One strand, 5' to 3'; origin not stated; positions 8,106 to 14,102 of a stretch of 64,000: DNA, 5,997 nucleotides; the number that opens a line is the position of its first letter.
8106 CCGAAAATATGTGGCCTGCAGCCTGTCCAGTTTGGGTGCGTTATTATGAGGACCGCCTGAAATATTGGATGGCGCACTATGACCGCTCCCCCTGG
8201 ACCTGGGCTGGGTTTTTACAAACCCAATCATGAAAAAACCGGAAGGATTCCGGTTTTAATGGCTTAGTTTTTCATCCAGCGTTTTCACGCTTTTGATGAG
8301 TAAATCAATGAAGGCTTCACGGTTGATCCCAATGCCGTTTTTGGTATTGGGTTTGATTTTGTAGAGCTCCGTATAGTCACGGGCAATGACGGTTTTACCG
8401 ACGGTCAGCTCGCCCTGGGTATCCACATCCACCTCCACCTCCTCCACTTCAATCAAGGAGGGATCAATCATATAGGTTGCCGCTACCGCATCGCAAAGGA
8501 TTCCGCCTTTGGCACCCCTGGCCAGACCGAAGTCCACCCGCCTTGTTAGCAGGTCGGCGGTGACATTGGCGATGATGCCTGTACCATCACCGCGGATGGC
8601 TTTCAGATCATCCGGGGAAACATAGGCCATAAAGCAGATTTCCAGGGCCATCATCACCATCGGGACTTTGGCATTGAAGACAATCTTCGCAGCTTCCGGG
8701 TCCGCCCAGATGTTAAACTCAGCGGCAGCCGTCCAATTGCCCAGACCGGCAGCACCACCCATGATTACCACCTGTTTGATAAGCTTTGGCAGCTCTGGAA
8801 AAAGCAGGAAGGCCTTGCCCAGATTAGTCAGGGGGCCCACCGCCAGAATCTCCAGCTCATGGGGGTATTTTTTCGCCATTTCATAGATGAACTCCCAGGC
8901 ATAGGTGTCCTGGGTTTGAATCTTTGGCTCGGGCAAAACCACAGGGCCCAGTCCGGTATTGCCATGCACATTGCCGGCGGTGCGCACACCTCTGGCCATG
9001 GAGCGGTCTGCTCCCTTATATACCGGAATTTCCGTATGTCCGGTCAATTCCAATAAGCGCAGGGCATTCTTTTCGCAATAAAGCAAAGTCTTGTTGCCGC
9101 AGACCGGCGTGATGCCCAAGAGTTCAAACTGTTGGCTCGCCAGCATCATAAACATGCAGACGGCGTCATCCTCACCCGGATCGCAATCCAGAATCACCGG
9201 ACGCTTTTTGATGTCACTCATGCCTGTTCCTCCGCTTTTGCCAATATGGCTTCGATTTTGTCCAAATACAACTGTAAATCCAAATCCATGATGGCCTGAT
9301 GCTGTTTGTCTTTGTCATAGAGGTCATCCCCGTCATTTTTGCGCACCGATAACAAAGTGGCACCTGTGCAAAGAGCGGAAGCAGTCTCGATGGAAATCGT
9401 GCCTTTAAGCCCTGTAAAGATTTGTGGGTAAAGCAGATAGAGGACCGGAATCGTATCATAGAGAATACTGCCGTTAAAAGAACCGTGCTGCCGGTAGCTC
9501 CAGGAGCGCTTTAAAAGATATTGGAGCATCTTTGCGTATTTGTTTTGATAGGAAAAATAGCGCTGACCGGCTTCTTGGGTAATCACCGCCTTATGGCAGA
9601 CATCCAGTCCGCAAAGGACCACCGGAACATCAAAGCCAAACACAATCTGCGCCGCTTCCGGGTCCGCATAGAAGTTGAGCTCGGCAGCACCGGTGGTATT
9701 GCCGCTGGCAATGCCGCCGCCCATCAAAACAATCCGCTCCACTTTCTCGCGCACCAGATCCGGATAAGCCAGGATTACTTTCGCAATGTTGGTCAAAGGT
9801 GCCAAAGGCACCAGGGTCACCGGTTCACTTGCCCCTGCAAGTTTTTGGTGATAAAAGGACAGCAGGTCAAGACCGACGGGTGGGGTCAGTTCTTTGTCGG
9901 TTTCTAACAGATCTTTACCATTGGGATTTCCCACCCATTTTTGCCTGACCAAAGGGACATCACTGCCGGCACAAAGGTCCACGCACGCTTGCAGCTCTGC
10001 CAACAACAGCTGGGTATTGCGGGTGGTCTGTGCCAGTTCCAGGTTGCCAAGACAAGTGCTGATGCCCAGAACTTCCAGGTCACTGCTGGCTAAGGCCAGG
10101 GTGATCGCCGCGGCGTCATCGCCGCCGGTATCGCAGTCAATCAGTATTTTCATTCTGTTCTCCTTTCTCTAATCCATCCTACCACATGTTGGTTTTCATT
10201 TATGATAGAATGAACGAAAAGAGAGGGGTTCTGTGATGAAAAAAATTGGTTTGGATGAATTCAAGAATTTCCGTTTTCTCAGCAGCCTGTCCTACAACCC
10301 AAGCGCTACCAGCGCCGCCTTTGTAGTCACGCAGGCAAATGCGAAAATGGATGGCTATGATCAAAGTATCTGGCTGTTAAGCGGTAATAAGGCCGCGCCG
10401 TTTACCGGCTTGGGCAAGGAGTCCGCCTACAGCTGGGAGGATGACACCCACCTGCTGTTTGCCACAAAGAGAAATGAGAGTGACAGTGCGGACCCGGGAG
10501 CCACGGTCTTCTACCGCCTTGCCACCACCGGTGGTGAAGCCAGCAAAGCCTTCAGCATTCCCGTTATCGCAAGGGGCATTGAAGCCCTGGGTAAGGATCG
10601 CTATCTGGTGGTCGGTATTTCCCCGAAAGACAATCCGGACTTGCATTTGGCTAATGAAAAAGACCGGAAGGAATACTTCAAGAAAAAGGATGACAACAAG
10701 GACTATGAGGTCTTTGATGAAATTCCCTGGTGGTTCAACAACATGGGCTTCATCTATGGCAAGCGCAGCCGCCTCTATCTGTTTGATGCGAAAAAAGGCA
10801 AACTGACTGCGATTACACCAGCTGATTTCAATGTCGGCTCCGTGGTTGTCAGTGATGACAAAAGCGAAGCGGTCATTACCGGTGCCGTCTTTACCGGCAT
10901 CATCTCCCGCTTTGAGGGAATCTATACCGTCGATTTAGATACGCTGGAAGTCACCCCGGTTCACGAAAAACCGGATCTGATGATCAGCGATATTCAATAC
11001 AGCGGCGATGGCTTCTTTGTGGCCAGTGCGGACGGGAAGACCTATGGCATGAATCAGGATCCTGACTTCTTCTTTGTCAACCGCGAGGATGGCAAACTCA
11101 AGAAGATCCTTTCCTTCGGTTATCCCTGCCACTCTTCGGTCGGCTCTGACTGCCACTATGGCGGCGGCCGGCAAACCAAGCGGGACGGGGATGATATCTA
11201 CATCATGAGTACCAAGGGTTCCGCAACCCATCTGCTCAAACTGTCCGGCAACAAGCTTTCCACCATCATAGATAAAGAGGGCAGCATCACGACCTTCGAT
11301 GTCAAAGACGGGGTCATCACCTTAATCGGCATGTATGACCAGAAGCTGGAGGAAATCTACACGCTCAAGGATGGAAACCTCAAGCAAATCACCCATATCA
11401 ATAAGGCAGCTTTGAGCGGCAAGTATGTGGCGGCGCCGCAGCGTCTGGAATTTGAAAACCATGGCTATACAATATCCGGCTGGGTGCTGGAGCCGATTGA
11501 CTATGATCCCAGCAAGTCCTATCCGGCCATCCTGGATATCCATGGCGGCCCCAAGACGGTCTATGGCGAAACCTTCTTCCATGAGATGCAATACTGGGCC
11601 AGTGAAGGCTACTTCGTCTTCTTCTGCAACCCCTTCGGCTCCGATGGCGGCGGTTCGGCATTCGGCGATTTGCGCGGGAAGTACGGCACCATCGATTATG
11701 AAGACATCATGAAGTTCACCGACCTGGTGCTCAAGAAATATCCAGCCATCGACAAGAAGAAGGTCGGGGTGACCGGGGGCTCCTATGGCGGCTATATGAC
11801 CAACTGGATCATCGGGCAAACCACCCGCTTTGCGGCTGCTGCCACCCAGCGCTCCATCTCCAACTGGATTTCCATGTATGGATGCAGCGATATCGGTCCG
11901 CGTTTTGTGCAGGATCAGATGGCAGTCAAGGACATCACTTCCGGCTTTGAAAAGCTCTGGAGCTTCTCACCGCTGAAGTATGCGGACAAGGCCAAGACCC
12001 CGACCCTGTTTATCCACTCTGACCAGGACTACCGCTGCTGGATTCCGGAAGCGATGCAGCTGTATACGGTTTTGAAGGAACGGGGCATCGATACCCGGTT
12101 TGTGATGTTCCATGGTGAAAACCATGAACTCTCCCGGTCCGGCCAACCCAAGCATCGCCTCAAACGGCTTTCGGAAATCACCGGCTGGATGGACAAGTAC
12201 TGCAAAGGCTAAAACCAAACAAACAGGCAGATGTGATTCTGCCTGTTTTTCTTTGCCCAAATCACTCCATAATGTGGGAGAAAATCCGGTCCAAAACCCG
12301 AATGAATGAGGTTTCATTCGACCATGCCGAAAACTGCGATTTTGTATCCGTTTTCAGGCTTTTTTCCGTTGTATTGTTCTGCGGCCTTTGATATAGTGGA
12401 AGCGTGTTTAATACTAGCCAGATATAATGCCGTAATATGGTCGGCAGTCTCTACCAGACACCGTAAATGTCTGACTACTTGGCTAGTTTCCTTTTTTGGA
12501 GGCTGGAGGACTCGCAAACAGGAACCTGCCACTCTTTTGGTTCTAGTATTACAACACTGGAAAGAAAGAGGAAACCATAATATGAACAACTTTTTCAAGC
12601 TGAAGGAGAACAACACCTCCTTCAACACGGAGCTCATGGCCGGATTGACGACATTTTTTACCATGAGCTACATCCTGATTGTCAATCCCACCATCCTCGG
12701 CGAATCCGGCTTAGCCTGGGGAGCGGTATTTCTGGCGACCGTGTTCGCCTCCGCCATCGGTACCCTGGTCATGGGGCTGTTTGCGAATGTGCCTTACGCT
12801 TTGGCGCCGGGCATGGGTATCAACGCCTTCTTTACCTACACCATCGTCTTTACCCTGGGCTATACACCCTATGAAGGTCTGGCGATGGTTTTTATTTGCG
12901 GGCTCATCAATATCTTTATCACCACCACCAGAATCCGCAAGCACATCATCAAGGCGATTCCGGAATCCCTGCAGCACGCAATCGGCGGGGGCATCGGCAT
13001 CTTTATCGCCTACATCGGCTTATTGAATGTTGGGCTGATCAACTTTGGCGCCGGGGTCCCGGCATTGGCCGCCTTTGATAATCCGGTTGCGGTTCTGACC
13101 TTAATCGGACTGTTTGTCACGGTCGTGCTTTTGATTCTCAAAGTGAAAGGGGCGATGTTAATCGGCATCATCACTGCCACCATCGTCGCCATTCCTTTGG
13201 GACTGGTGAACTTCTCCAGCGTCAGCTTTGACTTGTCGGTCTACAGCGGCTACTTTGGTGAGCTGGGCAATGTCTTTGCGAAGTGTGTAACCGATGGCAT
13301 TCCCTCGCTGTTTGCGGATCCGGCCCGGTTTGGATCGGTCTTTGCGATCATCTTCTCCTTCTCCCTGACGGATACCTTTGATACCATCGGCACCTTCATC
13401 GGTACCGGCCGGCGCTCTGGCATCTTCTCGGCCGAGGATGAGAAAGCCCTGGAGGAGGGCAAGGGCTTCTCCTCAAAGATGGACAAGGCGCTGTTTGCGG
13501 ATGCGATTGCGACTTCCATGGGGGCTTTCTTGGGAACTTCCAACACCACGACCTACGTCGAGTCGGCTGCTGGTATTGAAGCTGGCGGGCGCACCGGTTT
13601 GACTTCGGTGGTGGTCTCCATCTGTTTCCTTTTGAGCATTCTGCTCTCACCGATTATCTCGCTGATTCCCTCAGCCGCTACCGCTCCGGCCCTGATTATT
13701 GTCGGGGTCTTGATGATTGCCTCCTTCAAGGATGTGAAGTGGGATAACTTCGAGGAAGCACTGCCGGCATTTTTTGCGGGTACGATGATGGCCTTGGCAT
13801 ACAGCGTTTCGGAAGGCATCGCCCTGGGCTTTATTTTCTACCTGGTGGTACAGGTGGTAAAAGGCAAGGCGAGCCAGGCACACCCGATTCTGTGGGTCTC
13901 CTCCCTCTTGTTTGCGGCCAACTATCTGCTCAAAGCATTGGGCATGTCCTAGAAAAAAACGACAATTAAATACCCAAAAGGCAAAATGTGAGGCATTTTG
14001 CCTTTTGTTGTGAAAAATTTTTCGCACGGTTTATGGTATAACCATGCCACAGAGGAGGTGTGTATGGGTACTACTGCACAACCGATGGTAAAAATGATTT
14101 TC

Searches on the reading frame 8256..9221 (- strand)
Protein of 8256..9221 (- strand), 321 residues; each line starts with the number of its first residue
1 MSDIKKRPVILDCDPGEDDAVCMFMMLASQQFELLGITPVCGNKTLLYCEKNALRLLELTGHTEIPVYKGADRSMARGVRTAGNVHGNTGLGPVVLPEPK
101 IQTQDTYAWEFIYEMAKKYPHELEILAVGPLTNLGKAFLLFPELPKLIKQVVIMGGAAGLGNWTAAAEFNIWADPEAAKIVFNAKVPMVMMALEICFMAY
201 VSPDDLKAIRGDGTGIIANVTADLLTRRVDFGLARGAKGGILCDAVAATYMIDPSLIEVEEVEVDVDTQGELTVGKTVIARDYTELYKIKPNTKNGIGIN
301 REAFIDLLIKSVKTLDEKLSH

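Call 7: search_protein_families(library=pfam, proteins=[window:8256-9221:-], max_evalue=0.001)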
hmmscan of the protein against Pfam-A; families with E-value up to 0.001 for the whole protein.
window:8256-9221:- (321 aa): 1 family
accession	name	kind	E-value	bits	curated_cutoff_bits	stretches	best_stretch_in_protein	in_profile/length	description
PF01156.24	IU_nuc_hydro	-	1.3e-82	278.3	34.2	1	9-305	1-296/297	Inosine-uridine preferring nucleoside hydrolase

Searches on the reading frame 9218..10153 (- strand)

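Call 7: search_protein_families(library=pfam, proteins=[window:9218-10153:-], max_evalue=0.001)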
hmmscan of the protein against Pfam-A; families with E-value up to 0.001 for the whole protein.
window:9218-10153:- (311 aa): 1 family
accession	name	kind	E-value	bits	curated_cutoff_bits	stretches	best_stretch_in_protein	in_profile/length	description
PF01156.24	IU_nuc_hydro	-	3.9e-64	217.6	34.2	1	3-295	1-294/297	Inosine-uridine preferring nucleoside hydrolase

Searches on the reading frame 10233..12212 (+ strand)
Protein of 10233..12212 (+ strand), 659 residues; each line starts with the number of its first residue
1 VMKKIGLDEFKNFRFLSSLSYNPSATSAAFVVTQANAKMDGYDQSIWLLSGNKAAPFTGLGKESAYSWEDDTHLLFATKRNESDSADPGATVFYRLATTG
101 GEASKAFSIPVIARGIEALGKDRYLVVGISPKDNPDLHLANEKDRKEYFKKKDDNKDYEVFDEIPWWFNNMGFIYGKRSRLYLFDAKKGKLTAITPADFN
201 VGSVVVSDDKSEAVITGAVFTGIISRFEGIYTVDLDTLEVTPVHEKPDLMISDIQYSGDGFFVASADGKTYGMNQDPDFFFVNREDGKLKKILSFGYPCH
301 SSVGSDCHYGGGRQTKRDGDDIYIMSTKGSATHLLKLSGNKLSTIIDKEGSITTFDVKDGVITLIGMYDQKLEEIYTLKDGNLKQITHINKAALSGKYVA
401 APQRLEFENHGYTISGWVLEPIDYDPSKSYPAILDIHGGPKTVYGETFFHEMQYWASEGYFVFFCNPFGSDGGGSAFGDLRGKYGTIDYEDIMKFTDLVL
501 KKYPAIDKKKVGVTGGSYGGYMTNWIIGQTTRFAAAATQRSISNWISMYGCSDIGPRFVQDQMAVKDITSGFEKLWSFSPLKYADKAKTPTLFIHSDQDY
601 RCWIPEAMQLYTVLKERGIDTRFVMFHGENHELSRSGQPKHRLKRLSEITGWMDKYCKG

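Call 7: search_protein_families(library=pfam, proteins=[window:10233-12212:+], max_evalue=0.001)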
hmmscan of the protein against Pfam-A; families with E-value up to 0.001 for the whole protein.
window:10233-12212:+ (659 aa): 5 families
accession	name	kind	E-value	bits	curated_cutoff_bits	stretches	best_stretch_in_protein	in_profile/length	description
PF00326.27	Peptidase_S9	-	8.8e-47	159.8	22.6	1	447-658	2-211/213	Prolyl oligopeptidase family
PF02129.25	Peptidase_S15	-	9.8e-05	22.6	23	0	449-547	40-134/262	X-Pro dipeptidyl-peptidase (S15 family)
PF01738.24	DLH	-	0.00024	21.2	21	0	490-634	78-189/217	Dienelactone hydrolase family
PF20434.5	BD-FAE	-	0.0005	20.1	26.8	0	502-611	83-212/215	BD-FAE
PF05448.18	AXE1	-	0.00052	19.3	21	0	405-523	59-190/321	Acetyl xylan esterase (AXE1)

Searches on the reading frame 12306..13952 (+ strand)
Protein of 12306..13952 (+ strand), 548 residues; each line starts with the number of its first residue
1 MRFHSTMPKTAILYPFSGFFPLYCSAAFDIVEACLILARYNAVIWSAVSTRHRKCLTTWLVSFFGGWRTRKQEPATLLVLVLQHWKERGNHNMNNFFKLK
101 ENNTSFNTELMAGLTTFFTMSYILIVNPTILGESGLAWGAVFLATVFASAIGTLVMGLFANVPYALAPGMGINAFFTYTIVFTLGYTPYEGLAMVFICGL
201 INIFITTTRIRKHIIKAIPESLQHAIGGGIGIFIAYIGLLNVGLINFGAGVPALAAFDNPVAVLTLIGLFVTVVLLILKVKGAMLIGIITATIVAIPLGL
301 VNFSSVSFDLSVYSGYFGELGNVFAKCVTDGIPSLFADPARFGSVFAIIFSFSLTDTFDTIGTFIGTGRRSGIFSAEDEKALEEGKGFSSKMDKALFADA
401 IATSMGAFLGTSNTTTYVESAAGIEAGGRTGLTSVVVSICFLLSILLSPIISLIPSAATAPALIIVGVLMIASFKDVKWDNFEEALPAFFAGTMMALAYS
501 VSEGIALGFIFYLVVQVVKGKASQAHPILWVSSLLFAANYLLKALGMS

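Call 7: search_protein_families(library=pfam, proteins=[window:12306-13952:+], max_evalue=0.001)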
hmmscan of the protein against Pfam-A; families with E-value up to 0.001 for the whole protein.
window:12306-13952:+ (548 aa): 1 family
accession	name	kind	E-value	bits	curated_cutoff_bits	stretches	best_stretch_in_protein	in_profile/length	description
PF00860.26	Xan_ur_permease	-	2e-43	149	27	1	109-505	3-387/389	Permease family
